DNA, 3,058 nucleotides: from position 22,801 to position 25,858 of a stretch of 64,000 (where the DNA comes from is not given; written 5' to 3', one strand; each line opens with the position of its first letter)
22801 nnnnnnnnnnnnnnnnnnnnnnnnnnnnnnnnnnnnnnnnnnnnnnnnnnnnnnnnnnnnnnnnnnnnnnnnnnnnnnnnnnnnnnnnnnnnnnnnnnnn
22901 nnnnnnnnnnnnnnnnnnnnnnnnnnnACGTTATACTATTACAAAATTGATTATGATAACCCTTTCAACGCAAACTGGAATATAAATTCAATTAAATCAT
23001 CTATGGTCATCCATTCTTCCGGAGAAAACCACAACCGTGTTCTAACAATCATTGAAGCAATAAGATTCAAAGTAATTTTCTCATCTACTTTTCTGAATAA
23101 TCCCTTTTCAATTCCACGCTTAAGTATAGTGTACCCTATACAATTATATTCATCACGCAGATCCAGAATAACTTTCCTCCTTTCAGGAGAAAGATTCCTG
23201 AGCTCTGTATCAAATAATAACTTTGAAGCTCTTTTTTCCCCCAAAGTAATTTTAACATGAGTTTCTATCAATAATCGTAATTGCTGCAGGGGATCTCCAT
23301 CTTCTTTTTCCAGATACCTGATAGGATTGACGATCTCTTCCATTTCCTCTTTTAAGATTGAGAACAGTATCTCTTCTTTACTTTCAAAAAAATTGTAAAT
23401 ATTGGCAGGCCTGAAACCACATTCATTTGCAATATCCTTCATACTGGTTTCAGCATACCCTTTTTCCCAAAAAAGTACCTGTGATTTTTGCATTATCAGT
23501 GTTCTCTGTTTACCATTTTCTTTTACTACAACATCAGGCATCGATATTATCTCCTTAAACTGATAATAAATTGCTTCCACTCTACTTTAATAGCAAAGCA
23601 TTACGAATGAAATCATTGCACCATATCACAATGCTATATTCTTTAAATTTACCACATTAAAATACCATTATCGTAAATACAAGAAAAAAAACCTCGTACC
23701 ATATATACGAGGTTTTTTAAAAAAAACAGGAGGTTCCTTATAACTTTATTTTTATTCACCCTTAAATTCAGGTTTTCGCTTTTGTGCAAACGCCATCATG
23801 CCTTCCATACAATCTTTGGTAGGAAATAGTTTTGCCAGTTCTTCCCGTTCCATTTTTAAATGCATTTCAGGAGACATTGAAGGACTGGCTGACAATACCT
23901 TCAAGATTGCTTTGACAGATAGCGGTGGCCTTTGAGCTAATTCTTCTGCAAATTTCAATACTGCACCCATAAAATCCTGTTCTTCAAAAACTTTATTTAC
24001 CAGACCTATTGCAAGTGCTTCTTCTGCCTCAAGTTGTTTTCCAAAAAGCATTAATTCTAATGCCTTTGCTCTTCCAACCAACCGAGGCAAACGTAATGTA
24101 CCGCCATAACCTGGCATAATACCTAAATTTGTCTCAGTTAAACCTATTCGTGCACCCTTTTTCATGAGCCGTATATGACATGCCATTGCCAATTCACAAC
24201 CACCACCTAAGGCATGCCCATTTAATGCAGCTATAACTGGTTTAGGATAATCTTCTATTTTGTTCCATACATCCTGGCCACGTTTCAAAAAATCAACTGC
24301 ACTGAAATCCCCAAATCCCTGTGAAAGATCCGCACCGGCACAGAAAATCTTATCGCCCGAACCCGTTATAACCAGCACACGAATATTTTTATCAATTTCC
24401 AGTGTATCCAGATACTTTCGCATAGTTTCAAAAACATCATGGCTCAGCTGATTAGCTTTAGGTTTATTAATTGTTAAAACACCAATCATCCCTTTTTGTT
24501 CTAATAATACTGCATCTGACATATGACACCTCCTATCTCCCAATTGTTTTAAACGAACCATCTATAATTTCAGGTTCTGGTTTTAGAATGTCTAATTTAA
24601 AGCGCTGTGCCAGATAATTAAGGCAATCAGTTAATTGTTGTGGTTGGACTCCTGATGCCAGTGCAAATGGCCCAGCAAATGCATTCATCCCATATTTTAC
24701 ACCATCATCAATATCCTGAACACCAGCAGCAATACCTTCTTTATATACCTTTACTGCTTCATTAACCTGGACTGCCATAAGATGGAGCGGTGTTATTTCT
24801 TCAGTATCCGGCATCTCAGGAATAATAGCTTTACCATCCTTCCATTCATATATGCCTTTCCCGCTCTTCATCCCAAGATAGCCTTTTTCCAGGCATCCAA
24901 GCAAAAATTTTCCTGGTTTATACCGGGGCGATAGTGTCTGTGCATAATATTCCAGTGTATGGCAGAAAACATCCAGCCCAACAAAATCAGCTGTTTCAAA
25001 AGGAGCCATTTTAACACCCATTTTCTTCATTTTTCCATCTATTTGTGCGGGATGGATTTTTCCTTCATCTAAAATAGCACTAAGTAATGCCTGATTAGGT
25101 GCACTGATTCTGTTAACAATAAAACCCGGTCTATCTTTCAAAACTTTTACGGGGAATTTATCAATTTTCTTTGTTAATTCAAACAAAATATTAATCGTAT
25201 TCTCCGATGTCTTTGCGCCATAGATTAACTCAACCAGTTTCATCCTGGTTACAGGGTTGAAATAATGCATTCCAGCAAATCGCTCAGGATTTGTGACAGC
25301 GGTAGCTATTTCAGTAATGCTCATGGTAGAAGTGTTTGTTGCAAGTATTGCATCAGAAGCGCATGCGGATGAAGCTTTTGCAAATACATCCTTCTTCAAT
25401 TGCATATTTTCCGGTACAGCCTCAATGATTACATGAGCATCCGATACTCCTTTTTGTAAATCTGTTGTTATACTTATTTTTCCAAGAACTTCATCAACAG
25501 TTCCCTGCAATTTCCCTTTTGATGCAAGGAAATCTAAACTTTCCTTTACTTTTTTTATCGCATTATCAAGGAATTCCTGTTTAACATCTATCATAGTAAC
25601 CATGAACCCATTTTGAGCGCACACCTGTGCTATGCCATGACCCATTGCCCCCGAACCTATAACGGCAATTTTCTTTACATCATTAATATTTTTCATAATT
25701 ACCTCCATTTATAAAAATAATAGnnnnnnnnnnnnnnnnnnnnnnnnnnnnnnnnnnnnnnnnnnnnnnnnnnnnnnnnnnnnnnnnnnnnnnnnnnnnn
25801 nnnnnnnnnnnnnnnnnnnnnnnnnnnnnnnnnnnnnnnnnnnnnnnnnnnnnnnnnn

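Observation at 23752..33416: Beta-oxidation regulon with paired ACADs, SCP2 protein, SCP2/START lipid-binding proteins and an insertion-bearing ligase, possibly for a bulky or branched lipid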

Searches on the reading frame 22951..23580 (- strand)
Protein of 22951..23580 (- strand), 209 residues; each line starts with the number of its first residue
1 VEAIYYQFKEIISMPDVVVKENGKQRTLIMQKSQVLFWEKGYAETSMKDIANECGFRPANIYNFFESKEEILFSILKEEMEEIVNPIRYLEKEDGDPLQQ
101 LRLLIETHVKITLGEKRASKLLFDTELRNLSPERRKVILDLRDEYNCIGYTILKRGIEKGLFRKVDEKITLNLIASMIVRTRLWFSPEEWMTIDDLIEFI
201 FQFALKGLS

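Call 4: search_protein_families(library=pfam, proteins=[window:22951-23580:-], max_evalue=0.01)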
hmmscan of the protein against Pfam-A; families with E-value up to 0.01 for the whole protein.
window:22951-23580:- (209 aa): 4 families
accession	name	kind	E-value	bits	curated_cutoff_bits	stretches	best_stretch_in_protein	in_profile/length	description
PF17932.6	TetR_C_24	-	3.3e-21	76.1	26.4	1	94-208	1-114/114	Tetracyclin repressor-like, C-terminal domain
PF00440.29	TetR_N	-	2.4e-12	46.9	24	1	35-73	7-45/47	Bacterial regulatory proteins, tetR family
PF08359.16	TetR_C_4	-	2.8e-05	24.7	21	1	77-178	2-103/133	YsiA-like protein, C-terminal region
PF17935.6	TetR_C_27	-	0.0023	18.5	26.1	1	99-180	3-83/106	Tetracyclin repressor-like, C-terminal domain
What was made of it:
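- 22951..23580 (-): TetR1: FadR-like TetR regulator downstream of the ACAD operon, behind a terminator. It is conserved at this position only in close relatives. Pfam TetR_N plus TetR_C_24 (call 4).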

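Call 8: search_protein_families(library=ncbifam, proteins=[window:22951-23580:-], max_evalue=0.00001)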
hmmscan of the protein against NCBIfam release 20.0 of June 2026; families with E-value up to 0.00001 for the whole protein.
window:22951-23580:- (209 aa): 9 families
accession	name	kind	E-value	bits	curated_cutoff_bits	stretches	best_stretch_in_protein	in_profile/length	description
NF053878.1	FATransRegFadRBac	equivalog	2.1e-18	66.8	200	1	28-208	7-188/190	fatty acid metabolism transcriptional regulator FadR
NF050111.1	TransRegSACE7040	equivalog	1.2e-12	48.1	250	1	25-145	2-121/186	SACE_7040 family transcriptional regulator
NF053731.1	TransRegFasRMycb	equivalog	8.5e-11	42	330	1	25-209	12-193/199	HTH-type transcriptional activator FasR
NF007949.0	PRK10668.1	equivalog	6.6e-08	32.3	271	1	24-122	11-110/216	multidrug efflux transporter transcriptional repressor AcrR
NF051852.1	efflux_TF_MtrR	exception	7e-08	32.5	280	1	21-174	7-166/205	multidrug efflux system transcriptional repressor MtrR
NF037937.1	septum_RefZ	equivalog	1.6e-07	31.4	180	1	28-122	3-99/195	forespore capture DNA-binding protein RefZ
NF041196.1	ScbR_bind_reg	equivalog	1.7e-07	31.6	150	1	26-106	8-88/191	ScbR family autoregulator-binding transcription factor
TIGR03613.1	RutR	equivalog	4.6e-07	29.9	368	1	24-127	8-109/202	pyrimidine utilization regulatory protein R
TIGR02366.1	DHAK_reg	equivalog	1.7e-06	28.1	129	1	34-85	13-64/176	dihydroxyacetone kinase transcriptional activator DhaS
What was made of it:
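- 22951..23580 (-): Weak NCBIfam hit to Bacillus FadR, 2e-18 (call 8).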

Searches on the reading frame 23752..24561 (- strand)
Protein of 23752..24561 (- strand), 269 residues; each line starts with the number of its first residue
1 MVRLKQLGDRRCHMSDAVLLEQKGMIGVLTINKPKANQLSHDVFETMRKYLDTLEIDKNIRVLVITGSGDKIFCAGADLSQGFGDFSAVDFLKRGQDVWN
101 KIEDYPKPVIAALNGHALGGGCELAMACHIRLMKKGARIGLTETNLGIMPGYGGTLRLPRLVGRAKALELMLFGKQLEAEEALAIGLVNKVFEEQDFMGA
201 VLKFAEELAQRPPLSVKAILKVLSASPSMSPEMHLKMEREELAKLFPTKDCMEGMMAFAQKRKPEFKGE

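Call 4: search_protein_families(library=pfam, proteins=[window:23752-24561:-], max_evalue=0.01)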
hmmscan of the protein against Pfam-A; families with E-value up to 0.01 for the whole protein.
window:23752-24561:- (269 aa): 2 families
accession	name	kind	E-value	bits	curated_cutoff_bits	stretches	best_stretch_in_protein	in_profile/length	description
PF00378.25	ECH_1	-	2.2e-64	217.7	27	1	22-268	2-250/251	Enoyl-CoA hydratase/isomerase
PF16113.10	ECH_2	-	2.9e-37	129.3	27.2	2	26-197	1-177/335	Enoyl-CoA hydratase/isomerase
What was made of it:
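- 23752..24561 (-): Crotonase-type enoyl-CoA hydratase. The start may instead be the internal Met at 24522. Pfam ECH_1, 2e-64 (call 4).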

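Call 8: search_protein_families(library=ncbifam, proteins=[window:23752-24561:-], max_evalue=0.00001)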
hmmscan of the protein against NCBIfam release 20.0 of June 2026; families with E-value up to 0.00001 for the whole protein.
window:23752-24561:- (269 aa): 73 families (the best 25 are shown)
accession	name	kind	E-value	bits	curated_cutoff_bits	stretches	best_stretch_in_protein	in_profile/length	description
NF005803.0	PRK07658.1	equivalog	2.3e-73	246.8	313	1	19-268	5-256/257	enoyl-CoA hydratase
NF004475.0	PRK05809.1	subfamily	2.8e-69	233.5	394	1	17-268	5-259/260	short-chain-enoyl-CoA hydratase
NF006007.0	PRK08138.1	subfamily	3.3e-67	226.6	355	1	18-268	9-260/261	enoyl-CoA hydratase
NF005802.0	PRK07657.1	equivalog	6.9e-65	219.1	363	1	23-269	11-260/260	enoyl-CoA hydratase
NF004634.0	PRK05980.1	equivalog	1.7e-64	217.7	375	1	14-267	1-261/263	crotonase/enoyl-CoA hydratase family protein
NF051848.1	EnCoAHydtEchA19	equivalog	5.7e-63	212.9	400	1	18-268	2-257/258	enoyl-CoA hydratase EchA19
NF006566.0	PRK09076.1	subfamily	1.7e-60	204.8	286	1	16-267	5-258/260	enoyl-CoA hydratase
NF007239.0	PRK09674.1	equivalog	5.9e-60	202.9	371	1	17-268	5-256/257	2,3-dehydroadipyl-CoA hydratase PaaF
NF004517.0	PRK05862.1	equivalog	1.5e-58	198.3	396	1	16-267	4-255/257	enoyl-CoA hydratase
NF006100.0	PRK08252.1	subfamily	1.8e-56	191.5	282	1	14-269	1-254/254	crotonase/enoyl-CoA hydratase family protein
NF004781.0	PRK06127.1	subfamily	7.2e-54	183.2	291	1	12-268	7-268/269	enoyl-CoA hydratase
NF042430.2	EnCoAhydt_DpgD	equivalog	4.4e-50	170.5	400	1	21-268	2-257/258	enoyl-CoA-hydratase DpgD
NF002936.2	PRK03580.1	equivalog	1.3e-49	168.9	500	1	14-268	1-260/261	crotonobetainyl-CoA hydratase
NF005864.0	PRK07799.1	equivalog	2e-49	168.2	316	1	15-268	7-265/266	crotonase/enoyl-CoA hydratase family protein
NF004840.0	PRK06190.1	equivalog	1e-48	166.2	253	1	15-243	3-233/260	enoyl-CoA hydratase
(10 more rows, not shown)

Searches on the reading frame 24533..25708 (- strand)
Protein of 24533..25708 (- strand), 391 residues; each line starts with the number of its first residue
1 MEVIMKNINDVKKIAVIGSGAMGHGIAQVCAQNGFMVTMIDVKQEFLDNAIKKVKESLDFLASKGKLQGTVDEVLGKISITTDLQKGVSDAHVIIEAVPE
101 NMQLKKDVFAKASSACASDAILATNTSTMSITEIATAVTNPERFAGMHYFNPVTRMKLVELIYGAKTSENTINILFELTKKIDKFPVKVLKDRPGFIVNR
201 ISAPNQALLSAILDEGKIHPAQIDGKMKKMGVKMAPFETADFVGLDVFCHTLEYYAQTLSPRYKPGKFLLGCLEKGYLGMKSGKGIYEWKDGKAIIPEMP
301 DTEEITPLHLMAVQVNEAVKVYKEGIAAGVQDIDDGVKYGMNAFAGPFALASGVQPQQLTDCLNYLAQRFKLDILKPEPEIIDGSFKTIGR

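Call 4: search_protein_families(library=pfam, proteins=[window:24533-25708:-], max_evalue=0.01)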
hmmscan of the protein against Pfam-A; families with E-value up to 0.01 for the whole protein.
window:24533-25708:- (391 aa): 9 families
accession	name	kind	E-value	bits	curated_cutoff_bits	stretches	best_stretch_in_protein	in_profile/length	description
PF02737.24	3HCDH_N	-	4.1e-64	216.2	22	1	13-192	1-179/180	3-hydroxyacyl-CoA dehydrogenase, NAD binding domain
PF00725.27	3HCDH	-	1.1e-27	96.9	22.1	2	195-289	1-97/97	3-hydroxyacyl-CoA dehydrogenase, C-terminal domain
PF01210.29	NAD_Gly3P_dh_N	-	3.5e-09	37.3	23.1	1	13-123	1-100/158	NAD-dependent glycerol-3-phosphate dehydrogenase N-terminus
PF03721.20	UDPG_MGDP_dh_N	-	8.3e-07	29.2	27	1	12-100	1-86/187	UDP-glucose/GDP-mannose dehydrogenase family, NAD binding domain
PF03446.21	NAD_binding_2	-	2.6e-06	28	21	1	13-127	1-94/161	NAD binding domain of 6-phosphogluconate dehydrogenase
PF03807.23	F420_oxidored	-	0.00034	21.6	21.6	1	13-100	1-69/94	NADP oxidoreductase coenzyme F420-dependent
PF03435.24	Sacchrp_dh_NADP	-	0.00043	21.1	25.1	1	14-101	1-79/129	Saccharopine dehydrogenase NADP binding domain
PF04127.22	DFP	-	0.004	17.4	22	1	7-46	16-55/186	DNA/pantothenate metabolism flavoprotein C-terminal domain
PF07992.20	Pyr_redox_2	-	0.0041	17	26.1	1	13-73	2-58/291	Pyridine nucleotide-disulphide oxidoreductase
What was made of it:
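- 24533..25708 (-): 3-hydroxyacyl-CoA dehydrogenase of 391 aa. It is equivalent to the whole C-terminal half of FadB/FadJ, i.e. a 'split FadB'. Pfam 3HCDH_N plus 3HCDH matched twice (call 4).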

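Call 8: search_protein_families(library=ncbifam, proteins=[window:24533-25708:-], max_evalue=0.00001)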
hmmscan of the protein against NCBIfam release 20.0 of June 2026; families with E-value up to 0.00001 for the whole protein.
window:24533-25708:- (391 aa): 24 families
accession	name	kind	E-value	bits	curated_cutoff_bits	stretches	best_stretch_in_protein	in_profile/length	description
NF006124.0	PRK08268.1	subfamily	6.4e-89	299.2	508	1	7-307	3-305/507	3-hydroxyacyl-CoA dehydrogenase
NF004474.0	PRK05808.1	subfamily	1.1e-87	293.9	408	2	10-289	2-282/283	3-hydroxybutyryl-CoA dehydrogenase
NF006722.0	PRK09260.1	equivalog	3e-83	279.4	429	1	11-293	2-285/289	3-hydroxyacyl-CoA dehydrogenase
TIGR02279.1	PaaC-3OHAcCoADH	equivalog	4.8e-74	250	669.4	1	10-294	4-290/503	3-hydroxyacyl-CoA dehydrogenase PaaH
NF004699.0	PRK06035.1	equivalog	3.2e-69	233.3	500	1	10-283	2-279/294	3-hydroxyacyl-CoA dehydrogenase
NF005715.0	PRK07530.1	equivalog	2.7e-66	223.9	420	1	10-293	3-287/292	3-hydroxybutyryl-CoA dehydrogenase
NF008727.0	PRK11730.1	equivalog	7.8e-65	219.5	870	1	5-321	307-622/717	fatty acid oxidation complex subunit alpha FadB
NF005875.0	PRK07819.1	subfamily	2e-61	207.9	319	1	9-289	3-286/287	3-hydroxybutyryl-CoA dehydrogenase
NF006143.0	PRK08293.1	equivalog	7.3e-58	196.2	312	1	10-291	3-289/291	3-hydroxyacyl-CoA dehydrogenase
NF008363.0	PRK11154.1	equivalog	9.3e-58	195.9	869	1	9-370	307-685/708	fatty acid oxidation complex subunit alpha FadJ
TIGR02437.1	FadB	equivalog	3.4e-56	191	933.55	1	4-308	306-611/714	fatty acid oxidation complex subunit alpha FadB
TIGR02441.1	fa_ox_alpha_mit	equivalog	5e-56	190.2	964.65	1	9-294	333-618/737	fatty acid oxidation complex subunit alpha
NF006125.0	PRK08269.1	equivalog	8e-55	186.2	427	1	10-291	4-298/334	3-hydroxybutyryl-CoA dehydrogenase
NF042925.1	FHMPC_DH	equivalog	1.1e-52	179.3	500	1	12-292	1-283/304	5-formyl-3-hydroxy-2-methylpyridine 4-carboxylate 5-dehydrogenase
TIGR02440.1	FadJ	equivalog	7.9e-51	173.1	968.45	1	10-369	303-677/699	fatty acid oxidation complex subunit alpha FadJ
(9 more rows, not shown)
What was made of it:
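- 24533..25708 (-): NCBIfam FadB model positions 307-622 and FadJ 307-685 align to it (call 8).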
